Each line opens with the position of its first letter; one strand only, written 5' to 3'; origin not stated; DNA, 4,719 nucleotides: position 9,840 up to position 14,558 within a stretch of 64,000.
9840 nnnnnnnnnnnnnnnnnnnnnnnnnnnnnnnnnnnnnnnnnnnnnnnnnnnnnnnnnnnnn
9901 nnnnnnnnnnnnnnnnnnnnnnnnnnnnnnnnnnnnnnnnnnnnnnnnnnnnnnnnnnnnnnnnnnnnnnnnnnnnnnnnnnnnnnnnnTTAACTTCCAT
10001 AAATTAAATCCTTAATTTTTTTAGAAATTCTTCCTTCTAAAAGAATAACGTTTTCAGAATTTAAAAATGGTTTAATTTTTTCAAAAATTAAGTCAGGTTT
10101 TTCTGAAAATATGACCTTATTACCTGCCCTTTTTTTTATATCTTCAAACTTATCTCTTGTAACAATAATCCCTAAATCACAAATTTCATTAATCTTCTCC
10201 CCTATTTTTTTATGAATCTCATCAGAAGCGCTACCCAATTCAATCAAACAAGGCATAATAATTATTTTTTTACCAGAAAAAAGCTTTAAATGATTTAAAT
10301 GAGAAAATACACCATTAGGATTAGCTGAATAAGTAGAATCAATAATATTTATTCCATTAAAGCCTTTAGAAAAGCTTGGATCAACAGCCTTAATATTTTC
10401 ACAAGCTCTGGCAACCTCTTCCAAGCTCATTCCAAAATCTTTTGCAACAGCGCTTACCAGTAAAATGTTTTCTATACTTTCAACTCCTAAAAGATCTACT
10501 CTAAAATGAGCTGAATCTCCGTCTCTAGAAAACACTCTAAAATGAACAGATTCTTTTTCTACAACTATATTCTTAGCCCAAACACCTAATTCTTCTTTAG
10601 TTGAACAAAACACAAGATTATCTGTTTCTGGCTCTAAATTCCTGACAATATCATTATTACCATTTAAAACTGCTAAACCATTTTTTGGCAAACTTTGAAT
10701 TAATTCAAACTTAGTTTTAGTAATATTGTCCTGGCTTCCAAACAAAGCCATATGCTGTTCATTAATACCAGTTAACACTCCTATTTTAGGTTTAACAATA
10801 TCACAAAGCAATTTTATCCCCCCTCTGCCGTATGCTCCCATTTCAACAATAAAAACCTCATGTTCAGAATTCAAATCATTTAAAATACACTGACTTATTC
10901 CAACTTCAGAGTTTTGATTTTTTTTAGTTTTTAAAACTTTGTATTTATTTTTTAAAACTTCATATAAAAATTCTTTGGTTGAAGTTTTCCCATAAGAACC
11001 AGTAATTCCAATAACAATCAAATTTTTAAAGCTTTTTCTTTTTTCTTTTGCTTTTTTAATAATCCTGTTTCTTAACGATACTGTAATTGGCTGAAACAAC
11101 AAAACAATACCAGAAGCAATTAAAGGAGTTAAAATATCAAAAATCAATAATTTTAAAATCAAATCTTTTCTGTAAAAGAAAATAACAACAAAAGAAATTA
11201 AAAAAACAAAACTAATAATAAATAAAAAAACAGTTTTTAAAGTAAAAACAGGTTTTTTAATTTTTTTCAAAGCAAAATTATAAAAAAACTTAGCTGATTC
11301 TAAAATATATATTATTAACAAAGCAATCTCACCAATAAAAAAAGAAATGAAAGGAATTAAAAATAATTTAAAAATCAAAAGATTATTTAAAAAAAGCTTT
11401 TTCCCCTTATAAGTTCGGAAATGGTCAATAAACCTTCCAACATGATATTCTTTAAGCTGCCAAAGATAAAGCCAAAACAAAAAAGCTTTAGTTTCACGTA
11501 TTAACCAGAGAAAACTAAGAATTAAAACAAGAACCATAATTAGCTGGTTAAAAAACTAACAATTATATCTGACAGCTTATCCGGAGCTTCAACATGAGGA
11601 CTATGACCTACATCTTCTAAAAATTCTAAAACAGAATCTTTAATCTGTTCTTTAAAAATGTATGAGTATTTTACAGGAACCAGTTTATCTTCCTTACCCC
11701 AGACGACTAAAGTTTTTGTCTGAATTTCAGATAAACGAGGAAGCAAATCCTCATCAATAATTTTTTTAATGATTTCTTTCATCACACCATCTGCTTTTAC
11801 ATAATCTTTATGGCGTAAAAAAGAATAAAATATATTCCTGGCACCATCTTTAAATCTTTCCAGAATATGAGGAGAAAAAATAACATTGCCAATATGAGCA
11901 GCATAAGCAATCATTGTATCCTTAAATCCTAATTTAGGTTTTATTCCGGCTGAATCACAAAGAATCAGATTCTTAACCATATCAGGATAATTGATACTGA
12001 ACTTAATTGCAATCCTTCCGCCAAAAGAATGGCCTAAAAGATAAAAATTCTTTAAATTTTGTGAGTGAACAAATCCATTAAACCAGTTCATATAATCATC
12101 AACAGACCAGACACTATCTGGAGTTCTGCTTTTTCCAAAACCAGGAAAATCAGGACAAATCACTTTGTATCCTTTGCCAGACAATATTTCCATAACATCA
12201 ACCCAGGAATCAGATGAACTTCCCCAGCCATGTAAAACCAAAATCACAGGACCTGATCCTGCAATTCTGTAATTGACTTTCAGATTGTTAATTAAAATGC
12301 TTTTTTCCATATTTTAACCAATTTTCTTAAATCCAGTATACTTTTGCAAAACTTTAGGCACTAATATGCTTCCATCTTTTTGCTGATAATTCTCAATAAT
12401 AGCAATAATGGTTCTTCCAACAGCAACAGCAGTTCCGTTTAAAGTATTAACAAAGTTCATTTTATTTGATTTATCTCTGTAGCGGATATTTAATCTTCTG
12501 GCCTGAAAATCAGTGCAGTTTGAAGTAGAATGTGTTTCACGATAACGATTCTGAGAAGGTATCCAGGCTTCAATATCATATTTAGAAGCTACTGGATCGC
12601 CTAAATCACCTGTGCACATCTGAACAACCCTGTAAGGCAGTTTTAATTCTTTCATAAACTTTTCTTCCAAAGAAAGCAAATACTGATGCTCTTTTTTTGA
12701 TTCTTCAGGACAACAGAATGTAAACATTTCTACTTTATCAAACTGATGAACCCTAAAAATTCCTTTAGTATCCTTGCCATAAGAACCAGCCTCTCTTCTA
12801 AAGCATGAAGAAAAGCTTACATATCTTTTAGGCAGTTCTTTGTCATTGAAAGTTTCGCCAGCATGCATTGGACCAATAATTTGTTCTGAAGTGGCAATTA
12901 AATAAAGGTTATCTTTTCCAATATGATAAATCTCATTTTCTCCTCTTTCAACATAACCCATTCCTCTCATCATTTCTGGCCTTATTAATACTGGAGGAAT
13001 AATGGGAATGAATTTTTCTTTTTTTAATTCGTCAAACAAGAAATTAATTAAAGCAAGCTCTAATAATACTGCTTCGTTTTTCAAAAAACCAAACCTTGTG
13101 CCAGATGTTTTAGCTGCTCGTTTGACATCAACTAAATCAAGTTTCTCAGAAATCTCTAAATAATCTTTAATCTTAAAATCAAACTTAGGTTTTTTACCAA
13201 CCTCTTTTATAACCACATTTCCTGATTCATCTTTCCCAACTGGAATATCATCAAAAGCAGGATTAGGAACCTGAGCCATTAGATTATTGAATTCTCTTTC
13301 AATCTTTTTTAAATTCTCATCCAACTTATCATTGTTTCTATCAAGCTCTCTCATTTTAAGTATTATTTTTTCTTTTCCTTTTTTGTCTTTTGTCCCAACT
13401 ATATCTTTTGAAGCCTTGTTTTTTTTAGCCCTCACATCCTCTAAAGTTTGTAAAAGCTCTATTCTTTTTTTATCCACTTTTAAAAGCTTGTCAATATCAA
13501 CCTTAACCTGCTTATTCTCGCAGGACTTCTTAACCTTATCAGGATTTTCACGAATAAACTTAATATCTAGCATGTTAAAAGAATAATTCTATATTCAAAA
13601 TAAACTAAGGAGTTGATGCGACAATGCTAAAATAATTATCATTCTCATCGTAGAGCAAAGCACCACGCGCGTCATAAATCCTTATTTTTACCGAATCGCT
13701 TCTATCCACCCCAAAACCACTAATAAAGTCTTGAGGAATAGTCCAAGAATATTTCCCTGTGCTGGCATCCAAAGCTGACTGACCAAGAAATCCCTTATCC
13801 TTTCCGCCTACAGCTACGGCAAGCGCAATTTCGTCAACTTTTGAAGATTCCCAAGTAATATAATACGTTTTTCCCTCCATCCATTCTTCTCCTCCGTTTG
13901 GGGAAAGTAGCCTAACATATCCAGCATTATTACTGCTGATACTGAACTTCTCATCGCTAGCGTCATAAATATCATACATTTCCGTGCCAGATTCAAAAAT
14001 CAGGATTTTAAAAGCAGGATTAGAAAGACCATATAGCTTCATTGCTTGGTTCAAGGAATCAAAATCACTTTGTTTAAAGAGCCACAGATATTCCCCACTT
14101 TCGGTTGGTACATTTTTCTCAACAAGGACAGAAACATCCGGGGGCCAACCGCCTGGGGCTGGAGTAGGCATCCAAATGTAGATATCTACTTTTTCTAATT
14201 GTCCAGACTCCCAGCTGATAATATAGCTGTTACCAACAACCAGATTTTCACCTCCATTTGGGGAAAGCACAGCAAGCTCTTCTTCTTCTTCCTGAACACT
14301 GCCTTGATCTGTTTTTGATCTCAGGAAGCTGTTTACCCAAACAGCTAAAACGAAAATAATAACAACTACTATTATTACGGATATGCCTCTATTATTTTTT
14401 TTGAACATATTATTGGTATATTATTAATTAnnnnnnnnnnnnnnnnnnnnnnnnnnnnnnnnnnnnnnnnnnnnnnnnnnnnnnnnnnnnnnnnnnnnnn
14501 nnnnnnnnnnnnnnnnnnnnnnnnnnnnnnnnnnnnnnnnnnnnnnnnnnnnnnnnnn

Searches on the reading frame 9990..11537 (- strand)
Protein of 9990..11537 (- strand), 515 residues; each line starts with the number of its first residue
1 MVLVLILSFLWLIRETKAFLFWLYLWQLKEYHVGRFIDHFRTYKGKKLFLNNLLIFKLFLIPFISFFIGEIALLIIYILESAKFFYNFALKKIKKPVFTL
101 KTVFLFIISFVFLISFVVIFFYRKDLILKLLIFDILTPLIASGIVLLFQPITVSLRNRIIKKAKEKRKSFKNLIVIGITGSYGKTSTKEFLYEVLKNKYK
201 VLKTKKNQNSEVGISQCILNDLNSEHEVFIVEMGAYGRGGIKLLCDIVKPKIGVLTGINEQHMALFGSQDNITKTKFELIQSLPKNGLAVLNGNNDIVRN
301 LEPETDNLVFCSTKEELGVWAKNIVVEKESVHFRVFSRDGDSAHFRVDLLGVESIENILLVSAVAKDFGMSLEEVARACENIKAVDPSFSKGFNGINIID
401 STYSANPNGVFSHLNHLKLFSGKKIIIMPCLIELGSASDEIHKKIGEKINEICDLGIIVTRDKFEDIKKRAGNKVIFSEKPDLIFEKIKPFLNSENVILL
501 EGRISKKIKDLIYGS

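Call 78: search_protein_families(library=pfam, proteins=[window:9990-11537:-], max_evalue=0.0001)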
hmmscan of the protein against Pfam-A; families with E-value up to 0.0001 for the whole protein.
window:9990-11537:- (515 aa): 2 families
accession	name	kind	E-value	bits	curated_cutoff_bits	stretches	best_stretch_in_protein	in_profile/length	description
PF08245.18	Mur_ligase_M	-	7.7e-39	134.2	24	1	178-365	1-200/200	Mur ligase middle domain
PF02875.26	Mur_ligase_C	-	7e-07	30.6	28.4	1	394-502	10-125/127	Mur ligase, glutamate ligase domain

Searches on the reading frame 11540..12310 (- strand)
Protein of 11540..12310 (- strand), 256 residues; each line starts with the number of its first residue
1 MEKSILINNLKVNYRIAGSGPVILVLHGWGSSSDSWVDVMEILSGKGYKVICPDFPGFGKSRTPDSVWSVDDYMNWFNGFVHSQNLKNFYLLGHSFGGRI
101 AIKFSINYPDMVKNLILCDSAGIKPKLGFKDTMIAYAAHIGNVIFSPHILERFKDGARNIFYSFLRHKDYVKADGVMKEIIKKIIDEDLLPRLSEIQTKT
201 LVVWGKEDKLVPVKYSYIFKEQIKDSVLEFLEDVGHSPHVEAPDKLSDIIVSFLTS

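Call 78: search_protein_families(library=pfam, proteins=[window:11540-12310:-], max_evalue=0.0001)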
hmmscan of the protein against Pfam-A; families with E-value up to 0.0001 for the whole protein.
window:11540-12310:- (256 aa): 5 families
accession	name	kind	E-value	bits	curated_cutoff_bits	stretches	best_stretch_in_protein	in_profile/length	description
PF00561.26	Abhydrolase_1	-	3e-31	109.4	25.8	2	21-136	1-116/245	alpha/beta hydrolase fold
PF12697.13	Abhydrolase_6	-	3.6e-22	80.5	26.3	1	23-248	1-216/217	Alpha/beta hydrolase family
PF12146.15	Hydrolase_4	-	1.4e-20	74.1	27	1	22-241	6-237/239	Serine aminopeptidase, S33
PF07224.18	Chlorophyllase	-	5.5e-08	32.4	26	1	15-129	37-156/301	Chlorophyllase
PF06342.18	DUF1057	-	6.1e-05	22.6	21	1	25-214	40-229/297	Alpha/beta hydrolase of unknown function (DUF1057)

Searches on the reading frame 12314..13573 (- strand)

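Call 78: search_protein_families(library=pfam, proteins=[window:12314-13573:-], max_evalue=0.0001)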
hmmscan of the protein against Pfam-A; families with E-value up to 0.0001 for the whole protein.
window:12314-13573:- (419 aa): 2 families
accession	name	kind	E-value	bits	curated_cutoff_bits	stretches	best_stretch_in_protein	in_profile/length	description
PF00587.30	tRNA-synt_2b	-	6.5e-39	134.3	29.3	1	220-396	8-179/179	tRNA synthetase class II core domain (G, H, P, S and T)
PF02403.27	Seryl_tRNA_N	-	2.4e-23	82.8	28.2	1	1-104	1-106/108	Seryl-tRNA synthetase N-terminal domain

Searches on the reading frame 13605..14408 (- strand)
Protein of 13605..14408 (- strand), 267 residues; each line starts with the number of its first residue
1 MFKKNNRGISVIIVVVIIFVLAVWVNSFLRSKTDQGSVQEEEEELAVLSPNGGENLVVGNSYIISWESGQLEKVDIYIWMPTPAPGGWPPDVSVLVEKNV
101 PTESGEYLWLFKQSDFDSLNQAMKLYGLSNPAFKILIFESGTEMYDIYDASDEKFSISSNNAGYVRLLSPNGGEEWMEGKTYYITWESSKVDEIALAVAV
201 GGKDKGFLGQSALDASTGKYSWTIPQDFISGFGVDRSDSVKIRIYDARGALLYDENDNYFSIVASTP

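Call 78: search_protein_families(library=pfam, proteins=[window:13605-14408:-], max_evalue=0.0001)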
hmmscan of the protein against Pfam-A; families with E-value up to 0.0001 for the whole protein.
window:13605-14408:- (267 aa): 2 families
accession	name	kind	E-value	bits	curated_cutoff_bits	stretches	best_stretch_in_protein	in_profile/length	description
PF10342.15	Kre9_KNH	-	1.4e-09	39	24.6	0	49-111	1-61/94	Kre9/KNH-like N-terminal Ig-like domain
PF14610.12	Psg1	-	1.8e-08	34.8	30.1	1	169-232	29-103/186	Ykl077w/Psg1 (Pma1 Stabilization in Golgi)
